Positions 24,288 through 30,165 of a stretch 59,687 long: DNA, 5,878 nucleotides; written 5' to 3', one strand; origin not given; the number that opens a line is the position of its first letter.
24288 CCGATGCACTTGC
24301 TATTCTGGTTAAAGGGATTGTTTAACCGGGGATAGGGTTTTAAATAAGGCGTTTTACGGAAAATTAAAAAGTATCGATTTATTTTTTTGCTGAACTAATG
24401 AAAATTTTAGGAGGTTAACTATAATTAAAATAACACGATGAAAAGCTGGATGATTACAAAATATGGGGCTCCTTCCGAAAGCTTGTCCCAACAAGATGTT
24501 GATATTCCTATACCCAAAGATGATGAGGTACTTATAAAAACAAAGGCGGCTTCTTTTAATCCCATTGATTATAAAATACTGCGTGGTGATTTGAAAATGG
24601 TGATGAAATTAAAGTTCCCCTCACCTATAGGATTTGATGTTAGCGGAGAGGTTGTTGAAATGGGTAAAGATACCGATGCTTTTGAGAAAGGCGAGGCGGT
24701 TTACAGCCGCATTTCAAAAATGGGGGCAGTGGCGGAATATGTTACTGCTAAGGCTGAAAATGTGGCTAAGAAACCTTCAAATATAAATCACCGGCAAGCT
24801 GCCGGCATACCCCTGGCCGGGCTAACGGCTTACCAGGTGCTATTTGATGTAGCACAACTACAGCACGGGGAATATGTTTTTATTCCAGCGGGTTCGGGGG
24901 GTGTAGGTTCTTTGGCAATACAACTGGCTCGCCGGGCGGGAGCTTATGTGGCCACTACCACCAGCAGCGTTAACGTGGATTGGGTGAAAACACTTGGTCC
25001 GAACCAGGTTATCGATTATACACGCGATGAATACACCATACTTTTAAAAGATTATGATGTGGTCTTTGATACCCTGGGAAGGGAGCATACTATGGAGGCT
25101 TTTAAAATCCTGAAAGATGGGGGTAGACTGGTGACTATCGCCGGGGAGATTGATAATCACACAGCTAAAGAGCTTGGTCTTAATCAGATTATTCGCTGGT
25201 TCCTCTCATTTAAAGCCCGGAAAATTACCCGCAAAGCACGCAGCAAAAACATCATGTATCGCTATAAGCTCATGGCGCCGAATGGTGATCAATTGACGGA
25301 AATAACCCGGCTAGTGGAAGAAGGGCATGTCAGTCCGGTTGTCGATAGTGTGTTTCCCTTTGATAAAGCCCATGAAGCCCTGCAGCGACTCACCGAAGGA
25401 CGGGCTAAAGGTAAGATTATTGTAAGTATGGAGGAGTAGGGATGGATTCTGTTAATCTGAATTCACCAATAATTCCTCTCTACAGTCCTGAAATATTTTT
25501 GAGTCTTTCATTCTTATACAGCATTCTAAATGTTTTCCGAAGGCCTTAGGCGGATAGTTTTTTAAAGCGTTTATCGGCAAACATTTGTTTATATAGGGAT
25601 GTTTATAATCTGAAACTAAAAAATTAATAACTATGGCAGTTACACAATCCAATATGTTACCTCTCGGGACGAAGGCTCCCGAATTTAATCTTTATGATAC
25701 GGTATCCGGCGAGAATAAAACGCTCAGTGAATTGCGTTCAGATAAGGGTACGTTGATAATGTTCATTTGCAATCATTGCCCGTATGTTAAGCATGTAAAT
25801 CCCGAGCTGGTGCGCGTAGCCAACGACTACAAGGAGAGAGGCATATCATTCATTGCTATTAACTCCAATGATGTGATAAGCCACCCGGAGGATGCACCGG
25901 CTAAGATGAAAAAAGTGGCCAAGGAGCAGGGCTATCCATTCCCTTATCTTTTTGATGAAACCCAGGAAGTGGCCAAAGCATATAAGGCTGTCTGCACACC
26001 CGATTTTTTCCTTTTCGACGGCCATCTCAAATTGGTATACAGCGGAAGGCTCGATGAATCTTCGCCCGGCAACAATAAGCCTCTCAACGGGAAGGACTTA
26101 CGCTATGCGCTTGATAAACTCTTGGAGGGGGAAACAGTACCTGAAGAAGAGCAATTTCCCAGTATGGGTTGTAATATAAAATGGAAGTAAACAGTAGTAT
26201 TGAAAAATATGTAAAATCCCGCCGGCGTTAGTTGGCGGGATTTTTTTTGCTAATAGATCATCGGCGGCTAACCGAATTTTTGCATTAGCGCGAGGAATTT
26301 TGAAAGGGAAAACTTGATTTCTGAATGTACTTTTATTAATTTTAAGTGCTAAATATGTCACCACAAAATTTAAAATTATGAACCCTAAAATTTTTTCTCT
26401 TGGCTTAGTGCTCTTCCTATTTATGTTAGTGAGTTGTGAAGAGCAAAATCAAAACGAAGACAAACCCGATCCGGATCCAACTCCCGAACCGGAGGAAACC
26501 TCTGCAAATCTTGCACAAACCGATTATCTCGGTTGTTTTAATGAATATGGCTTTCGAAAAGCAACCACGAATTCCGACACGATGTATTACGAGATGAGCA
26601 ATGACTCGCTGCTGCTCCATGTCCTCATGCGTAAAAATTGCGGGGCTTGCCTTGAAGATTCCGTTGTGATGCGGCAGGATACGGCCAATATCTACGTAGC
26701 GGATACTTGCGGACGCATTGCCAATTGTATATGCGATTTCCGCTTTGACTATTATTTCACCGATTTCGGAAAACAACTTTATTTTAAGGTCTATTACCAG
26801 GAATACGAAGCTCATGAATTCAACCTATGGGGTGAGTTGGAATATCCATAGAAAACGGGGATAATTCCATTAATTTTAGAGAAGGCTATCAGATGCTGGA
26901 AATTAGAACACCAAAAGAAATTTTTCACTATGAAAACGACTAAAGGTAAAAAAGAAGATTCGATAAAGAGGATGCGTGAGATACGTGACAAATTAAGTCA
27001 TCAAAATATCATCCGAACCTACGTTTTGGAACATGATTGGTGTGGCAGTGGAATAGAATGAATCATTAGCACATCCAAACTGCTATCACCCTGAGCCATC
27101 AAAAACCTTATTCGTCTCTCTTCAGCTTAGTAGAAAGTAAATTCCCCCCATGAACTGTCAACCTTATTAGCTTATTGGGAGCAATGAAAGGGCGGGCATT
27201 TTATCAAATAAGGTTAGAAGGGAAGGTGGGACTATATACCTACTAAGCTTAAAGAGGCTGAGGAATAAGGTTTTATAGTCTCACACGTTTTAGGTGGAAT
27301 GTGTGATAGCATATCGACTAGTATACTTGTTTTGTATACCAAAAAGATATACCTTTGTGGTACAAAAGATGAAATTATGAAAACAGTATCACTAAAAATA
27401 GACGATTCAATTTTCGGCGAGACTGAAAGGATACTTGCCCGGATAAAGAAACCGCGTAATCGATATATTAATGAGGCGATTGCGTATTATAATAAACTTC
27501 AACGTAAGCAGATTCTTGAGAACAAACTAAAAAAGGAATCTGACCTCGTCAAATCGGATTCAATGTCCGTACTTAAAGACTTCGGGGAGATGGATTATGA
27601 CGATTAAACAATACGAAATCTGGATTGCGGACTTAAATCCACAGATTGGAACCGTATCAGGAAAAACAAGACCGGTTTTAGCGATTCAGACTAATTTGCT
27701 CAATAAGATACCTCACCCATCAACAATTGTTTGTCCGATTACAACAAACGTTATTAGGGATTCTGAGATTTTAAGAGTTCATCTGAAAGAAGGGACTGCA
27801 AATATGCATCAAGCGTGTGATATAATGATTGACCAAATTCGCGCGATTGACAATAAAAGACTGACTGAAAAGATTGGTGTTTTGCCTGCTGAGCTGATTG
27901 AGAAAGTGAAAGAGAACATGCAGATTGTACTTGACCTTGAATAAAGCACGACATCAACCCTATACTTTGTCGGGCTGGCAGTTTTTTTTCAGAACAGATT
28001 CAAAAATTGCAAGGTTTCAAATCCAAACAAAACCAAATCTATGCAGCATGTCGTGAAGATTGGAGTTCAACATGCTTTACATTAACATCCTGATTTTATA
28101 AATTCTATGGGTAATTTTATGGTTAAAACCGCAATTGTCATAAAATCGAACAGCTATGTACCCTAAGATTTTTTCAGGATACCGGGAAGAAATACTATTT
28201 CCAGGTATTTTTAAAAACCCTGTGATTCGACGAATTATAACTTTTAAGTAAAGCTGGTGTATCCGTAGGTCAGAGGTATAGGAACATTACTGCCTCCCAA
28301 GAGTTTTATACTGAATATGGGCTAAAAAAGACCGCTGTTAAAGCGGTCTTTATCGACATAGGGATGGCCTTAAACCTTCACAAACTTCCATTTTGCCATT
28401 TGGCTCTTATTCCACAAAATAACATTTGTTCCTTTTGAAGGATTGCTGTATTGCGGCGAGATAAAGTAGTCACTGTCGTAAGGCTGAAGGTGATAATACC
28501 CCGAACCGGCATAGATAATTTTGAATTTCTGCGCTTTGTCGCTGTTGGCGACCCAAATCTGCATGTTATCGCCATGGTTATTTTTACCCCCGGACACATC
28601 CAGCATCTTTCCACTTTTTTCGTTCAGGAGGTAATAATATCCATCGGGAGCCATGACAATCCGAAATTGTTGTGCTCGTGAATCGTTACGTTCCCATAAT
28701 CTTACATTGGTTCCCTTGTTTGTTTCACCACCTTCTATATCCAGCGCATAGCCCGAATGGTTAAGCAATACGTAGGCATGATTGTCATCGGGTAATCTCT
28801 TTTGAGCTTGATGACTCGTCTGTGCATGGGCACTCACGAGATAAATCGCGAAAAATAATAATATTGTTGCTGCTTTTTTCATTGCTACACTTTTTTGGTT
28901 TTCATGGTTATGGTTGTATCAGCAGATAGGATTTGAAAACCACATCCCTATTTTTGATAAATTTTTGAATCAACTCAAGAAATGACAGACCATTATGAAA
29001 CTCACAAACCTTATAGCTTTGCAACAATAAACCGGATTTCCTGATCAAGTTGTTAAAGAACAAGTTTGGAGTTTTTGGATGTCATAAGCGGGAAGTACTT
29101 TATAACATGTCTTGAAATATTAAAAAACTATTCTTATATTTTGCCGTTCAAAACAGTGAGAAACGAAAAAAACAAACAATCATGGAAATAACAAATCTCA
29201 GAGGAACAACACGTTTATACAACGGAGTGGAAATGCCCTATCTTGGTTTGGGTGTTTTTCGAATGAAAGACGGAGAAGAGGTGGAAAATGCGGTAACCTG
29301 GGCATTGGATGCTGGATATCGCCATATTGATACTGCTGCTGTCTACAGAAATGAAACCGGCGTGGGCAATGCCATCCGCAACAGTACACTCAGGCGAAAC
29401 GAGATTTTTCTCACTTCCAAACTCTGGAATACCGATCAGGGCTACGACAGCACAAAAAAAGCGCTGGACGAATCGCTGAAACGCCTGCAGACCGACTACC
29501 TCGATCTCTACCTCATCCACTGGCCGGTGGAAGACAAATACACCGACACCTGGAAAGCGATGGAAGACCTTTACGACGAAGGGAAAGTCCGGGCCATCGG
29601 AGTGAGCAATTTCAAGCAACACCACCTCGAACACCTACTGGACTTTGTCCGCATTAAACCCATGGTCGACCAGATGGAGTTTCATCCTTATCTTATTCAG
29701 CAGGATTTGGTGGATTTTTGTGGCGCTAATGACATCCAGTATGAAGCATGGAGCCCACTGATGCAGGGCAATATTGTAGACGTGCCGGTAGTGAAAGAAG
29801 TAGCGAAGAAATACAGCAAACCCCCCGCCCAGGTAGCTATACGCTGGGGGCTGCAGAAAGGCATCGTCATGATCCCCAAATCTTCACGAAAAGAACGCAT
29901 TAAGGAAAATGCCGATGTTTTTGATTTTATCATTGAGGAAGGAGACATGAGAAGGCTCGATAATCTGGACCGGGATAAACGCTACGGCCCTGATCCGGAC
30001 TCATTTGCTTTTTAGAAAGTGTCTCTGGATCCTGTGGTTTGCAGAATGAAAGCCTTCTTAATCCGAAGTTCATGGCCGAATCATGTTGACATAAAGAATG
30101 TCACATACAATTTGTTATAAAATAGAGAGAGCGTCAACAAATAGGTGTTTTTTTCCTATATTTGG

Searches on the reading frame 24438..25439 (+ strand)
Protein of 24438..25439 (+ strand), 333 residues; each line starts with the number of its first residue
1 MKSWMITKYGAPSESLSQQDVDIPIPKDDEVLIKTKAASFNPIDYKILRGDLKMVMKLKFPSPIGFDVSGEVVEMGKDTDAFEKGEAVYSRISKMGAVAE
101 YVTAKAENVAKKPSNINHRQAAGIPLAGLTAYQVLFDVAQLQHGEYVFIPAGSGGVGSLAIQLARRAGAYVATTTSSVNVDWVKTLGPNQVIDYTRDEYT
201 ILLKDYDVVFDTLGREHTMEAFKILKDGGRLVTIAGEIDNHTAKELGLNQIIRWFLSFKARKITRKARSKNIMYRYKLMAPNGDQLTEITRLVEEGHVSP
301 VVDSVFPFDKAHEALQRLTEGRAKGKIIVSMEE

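Call 36: search_protein_families(library=pfam, proteins=[window:24438-25439:+], max_evalue=0.0001)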
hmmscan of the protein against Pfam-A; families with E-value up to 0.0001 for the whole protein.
window:24438-25439:+ (333 aa): 3 families
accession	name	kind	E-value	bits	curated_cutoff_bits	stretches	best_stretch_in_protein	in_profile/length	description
PF13602.12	ADH_zinc_N_2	-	4.9e-27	95.9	27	1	186-329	1-134/134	Zinc-binding dehydrogenase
PF08240.17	ADH_N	-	1.1e-15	58.1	23.5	1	28-113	2-103/104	Alcohol dehydrogenase GroES-like domain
PF00107.32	ADH_zinc_N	-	7.1e-14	52.3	31.8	1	155-253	1-104/129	Zinc-binding dehydrogenase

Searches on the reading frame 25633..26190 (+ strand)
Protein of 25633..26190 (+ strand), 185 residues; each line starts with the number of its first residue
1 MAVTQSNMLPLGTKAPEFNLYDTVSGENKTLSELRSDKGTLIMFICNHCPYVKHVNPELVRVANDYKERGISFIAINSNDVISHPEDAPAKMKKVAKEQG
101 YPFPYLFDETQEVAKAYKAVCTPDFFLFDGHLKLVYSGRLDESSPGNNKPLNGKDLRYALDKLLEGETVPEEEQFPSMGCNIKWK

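Call 36: search_protein_families(library=pfam, proteins=[window:25633-26190:+], max_evalue=0.0001)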
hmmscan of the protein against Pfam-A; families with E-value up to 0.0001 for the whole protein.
window:25633-26190:+ (185 aa): 4 families
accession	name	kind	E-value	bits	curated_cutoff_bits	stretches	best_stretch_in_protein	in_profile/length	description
PF00578.27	AhpC-TSA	-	1.2e-21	77.3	26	1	12-136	2-123/124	AhpC/TSA family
PF08534.16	Redoxin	-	4e-19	69.3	26.6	1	12-143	3-137/148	Redoxin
PF13098.12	Thioredoxin_2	-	5.5e-06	27.1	27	1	37-138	5-93/104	Thioredoxin-like domain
PF13905.12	Thioredoxin_8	-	6.5e-06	26.8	27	1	39-129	3-89/94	Thioredoxin-like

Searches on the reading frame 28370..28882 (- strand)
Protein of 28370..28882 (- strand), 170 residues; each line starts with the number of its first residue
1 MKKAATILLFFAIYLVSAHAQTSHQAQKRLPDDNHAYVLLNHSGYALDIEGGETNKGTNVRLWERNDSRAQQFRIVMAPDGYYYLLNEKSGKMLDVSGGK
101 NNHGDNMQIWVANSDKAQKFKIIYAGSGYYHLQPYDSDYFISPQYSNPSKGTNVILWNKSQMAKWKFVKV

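Call 55: search_protein_families(library=pfam, proteins=[window:28370-28882:-], max_evalue=0.00001)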
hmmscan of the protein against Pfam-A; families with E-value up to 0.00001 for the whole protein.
window:28370-28882:- (170 aa): 2 families
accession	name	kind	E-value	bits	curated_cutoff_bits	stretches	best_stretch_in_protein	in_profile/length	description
PF14200.12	RicinB_lectin_2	-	5.8e-34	117.1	25.6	2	70-157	2-89/89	Ricin-type beta-trefoil lectin domain-like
PF00652.28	Ricin_B_lectin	-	9.2e-09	36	29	1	42-160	9-121/126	Ricin-type beta-trefoil lectin domain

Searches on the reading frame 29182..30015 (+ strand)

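Call 55: search_protein_families(library=pfam, proteins=[window:29182-30015:+], max_evalue=0.00001)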
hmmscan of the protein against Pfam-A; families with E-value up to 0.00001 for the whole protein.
window:29182-30015:+ (277 aa): 1 family
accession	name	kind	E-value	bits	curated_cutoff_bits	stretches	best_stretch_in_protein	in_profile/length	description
PF00248.27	Aldo_ket_red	-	9.1e-57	192.8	24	1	21-263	2-290/291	Aldo/keto reductase family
